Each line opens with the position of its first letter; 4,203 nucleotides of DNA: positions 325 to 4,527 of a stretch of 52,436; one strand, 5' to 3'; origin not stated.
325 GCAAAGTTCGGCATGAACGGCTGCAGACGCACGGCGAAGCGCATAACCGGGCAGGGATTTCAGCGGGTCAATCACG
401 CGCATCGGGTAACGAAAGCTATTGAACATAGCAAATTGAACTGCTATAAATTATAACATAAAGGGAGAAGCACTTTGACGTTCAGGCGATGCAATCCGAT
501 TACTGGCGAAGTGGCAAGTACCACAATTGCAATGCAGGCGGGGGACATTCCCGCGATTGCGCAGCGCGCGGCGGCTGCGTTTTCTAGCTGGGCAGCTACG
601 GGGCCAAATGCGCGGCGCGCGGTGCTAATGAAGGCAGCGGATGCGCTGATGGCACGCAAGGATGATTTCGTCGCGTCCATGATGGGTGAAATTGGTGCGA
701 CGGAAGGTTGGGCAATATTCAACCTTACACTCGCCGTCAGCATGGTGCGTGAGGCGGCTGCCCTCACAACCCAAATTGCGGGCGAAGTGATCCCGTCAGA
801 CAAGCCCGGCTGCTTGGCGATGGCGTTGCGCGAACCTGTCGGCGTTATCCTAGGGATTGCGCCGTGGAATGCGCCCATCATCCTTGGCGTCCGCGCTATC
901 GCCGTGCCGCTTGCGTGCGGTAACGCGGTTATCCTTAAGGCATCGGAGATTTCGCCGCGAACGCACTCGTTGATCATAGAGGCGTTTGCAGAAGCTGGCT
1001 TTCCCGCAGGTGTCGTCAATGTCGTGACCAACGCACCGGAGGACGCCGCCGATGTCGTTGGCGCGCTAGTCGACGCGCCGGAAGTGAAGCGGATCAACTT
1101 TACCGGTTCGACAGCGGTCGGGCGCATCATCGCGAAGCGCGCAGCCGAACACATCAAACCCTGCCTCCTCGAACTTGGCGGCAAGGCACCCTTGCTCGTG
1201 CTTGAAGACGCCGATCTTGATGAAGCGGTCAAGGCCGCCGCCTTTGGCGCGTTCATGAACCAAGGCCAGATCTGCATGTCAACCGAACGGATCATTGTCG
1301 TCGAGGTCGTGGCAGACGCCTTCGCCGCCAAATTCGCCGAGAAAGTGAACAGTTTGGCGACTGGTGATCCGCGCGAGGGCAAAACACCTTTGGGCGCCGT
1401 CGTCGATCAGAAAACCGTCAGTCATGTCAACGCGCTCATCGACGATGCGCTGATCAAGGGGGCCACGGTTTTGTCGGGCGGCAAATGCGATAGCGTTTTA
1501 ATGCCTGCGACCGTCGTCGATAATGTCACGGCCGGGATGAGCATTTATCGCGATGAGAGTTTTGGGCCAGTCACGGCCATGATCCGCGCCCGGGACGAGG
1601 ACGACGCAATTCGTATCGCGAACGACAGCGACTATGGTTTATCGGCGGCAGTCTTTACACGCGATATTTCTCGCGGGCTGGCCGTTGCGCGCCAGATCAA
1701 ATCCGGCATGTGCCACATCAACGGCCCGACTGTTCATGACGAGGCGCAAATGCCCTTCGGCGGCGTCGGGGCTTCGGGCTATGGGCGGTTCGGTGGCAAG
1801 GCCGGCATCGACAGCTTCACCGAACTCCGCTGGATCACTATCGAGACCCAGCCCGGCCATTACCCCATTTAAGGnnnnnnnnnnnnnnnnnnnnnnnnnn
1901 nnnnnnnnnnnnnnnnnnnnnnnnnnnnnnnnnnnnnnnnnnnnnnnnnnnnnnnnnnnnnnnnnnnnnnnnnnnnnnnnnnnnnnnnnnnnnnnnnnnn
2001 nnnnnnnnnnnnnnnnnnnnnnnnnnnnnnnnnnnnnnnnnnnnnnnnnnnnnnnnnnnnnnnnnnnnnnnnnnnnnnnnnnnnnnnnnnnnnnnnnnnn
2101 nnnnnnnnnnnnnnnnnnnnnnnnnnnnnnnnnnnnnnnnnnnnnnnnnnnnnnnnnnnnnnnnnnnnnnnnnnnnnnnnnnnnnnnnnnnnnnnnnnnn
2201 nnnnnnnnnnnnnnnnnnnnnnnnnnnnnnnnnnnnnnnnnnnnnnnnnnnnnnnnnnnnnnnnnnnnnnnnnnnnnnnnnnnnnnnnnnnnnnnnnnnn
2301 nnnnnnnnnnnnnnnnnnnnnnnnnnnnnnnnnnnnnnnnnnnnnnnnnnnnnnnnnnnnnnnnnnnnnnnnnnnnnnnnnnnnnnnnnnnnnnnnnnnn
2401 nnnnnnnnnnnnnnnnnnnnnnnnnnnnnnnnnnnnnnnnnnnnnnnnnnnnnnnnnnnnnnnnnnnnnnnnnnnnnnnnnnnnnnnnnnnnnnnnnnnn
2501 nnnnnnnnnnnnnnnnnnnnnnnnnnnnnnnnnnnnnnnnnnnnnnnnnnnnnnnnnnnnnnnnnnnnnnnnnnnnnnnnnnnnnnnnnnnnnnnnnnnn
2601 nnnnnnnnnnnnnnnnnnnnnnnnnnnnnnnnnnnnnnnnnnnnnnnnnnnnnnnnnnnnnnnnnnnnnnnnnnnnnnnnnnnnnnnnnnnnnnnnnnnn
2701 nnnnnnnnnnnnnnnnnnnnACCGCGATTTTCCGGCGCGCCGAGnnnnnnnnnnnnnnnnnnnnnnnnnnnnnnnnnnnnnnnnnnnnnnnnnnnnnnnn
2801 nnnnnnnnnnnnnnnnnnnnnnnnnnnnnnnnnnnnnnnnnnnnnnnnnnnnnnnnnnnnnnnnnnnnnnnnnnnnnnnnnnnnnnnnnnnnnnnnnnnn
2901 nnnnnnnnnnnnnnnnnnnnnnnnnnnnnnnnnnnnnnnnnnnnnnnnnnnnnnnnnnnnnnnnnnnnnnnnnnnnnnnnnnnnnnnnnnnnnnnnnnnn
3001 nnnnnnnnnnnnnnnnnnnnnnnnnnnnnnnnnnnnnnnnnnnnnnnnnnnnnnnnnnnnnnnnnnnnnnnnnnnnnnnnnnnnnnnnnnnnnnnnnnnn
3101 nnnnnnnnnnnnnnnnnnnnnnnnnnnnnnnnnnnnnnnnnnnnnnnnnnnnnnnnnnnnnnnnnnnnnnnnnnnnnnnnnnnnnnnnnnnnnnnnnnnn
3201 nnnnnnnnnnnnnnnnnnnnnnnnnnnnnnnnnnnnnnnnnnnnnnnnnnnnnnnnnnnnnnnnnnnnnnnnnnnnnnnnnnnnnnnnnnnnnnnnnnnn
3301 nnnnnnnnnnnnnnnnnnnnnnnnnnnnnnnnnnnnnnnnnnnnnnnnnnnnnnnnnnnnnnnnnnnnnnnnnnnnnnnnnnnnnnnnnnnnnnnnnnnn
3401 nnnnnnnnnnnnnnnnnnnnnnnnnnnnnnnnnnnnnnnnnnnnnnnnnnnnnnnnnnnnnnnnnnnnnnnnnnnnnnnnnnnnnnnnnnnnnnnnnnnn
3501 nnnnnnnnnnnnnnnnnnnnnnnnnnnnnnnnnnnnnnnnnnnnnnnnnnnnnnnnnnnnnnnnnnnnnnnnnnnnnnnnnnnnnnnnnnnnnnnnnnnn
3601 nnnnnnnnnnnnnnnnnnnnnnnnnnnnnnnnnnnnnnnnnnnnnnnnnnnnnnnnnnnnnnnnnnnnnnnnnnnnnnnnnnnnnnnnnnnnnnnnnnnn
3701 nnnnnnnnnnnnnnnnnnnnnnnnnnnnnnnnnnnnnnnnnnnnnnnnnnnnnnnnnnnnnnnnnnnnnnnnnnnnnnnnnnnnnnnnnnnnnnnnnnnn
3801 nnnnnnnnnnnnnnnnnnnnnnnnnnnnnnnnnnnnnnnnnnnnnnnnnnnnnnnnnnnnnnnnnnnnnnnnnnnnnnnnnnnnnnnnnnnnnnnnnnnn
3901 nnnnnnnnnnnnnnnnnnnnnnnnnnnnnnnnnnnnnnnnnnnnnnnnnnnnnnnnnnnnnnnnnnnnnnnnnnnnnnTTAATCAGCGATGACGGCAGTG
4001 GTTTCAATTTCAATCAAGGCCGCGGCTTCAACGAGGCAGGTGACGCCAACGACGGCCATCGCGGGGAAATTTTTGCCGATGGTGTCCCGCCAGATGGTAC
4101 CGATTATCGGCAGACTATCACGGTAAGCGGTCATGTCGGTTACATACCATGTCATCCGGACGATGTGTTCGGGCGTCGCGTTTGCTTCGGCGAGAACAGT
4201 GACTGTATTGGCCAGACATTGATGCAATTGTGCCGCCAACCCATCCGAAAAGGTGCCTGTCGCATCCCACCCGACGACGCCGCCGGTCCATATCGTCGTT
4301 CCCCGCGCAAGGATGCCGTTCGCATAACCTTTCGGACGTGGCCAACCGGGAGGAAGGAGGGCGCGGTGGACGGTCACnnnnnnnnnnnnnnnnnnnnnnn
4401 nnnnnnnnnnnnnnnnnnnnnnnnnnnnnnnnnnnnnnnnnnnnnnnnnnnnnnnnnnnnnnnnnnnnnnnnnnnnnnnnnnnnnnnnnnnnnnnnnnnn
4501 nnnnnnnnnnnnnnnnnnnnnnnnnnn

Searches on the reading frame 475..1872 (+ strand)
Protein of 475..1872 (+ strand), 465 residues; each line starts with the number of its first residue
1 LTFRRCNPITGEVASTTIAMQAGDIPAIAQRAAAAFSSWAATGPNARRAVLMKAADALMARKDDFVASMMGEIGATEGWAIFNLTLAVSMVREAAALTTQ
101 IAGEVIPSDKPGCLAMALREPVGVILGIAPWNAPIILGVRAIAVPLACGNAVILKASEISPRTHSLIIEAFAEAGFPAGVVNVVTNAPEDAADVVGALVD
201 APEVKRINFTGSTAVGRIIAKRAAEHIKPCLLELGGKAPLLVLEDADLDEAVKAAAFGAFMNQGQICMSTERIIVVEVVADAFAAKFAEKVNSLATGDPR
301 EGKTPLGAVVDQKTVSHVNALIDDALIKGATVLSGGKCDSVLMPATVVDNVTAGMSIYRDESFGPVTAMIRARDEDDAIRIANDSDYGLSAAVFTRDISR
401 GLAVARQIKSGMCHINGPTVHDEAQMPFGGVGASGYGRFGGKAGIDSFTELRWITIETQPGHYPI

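Call 40: search_protein_families(library=pfam, proteins=[window:475-1872:+], max_evalue=0.0001)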
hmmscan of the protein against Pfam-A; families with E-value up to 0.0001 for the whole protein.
window:475-1872:+ (465 aa): 2 families
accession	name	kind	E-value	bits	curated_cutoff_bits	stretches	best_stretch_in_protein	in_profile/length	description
PF00171.27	Aldedh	-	1.3e-146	489.2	23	1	3-454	9-461/461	Aldehyde dehydrogenase family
PF05893.19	LuxC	-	1.2e-05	24.9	21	1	119-301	86-269/401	Acyl-CoA reductase (LuxC)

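Call 62: search_protein_families(library=ncbifam, proteins=[window:475-1872:+], max_evalue=1e-20)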
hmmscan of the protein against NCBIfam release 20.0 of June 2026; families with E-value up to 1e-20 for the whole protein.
window:475-1872:+ (465 aa): 36 families (the best 25 are shown)
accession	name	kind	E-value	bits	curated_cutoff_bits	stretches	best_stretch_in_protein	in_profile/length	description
TIGR01780.1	SSADH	subfamily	5.8e-102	341.9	646.35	1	6-451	2-447/448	succinate-semialdehyde dehydrogenase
NF040648.1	lactal_redase_Meth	equivalog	7.9e-99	331.7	650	1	6-456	16-462/463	lactaldehyde dehydrogenase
TIGR02299.1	HpaE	equivalog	1.3e-97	327.4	638.35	1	2-462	17-482/488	5-carboxymethyl-2-hydroxymuconate semialdehyde dehydrogenase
NF006916.0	PRK09407.1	equivalog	1.6e-97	327.3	521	1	7-455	40-491/526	succinic semialdehyde dehydrogenase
NF010000.0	PRK13473.1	subfamily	2.2e-95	320.1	615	1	6-457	22-473/475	aminobutyraldehyde dehydrogenase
NF009725.0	PRK13252.1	equivalog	3.3e-95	319.3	593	1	2-459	23-482/488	betaine-aldehyde dehydrogenase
TIGR01804.1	BADH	equivalog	4.8e-93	312.2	668.6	1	3-451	15-466/467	betaine-aldehyde dehydrogenase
NF042993.1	AlphKGSA_gudD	equivalog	1.1e-91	308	770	1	12-456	31-480/481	alpha-ketoglutaric semialdehyde dehydrogenase GucD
NF008415.0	PRK11241.1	equivalog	5.2e-87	292.6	828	1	6-456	31-480/482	NADP-dependent succinate-semialdehyde dehydrogenase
NF045736.1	PaDhStyDRhodo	equivalog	6.1e-87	292.1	800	1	2-456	19-477/479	phenylacetaldehyde dehydrogenase StyD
TIGR03216.1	OH_muco_semi_DH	equivalog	2.3e-85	287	693.25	1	2-457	15-480/481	2-hydroxymuconic semialdehyde dehydrogenase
NF045735.1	PaDhStyDPseudo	equivalog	5.1e-84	282.7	850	1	2-456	19-481/483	phenylacetaldehyde dehydrogenase StyD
NF006915.0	PRK09406.1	equivalog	1e-83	281.8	730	1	3-452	3-452/457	NADP-dependent succinic semialdehyde dehydrogenase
NF052305.1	DioxValDhHalo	equivalog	1.5e-81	274.8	750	1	7-452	26-477/483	2,5-dioxovalerate dehydrogenase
NF007352.0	PRK09847.1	equivalog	2.9e-80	270.1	850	1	2-456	36-493/495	aldehyde dehydrogenase PuuC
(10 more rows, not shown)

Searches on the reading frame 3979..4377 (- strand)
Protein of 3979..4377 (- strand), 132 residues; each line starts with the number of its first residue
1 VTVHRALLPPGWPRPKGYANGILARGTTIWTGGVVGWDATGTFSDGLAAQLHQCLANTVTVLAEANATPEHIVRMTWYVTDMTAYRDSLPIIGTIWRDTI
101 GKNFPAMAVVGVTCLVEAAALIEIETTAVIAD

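Call 40: search_protein_families(library=pfam, proteins=[window:3979-4377:-], max_evalue=0.0001)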
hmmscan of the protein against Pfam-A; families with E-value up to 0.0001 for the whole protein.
window:3979-4377:- (132 aa): 1 family
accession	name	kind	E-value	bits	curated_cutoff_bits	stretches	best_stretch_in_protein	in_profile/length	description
PF01042.26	Ribonuc_L-PSP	-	6.8e-18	65.3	27.3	1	17-130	10-121/121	Endoribonuclease L-PSP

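Call 62: search_protein_families(library=ncbifam, proteins=[window:3979-4377:-], max_evalue=1e-20)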
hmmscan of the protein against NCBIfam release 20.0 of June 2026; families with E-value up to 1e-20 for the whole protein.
window:3979-4377:- (132 aa): 0 families
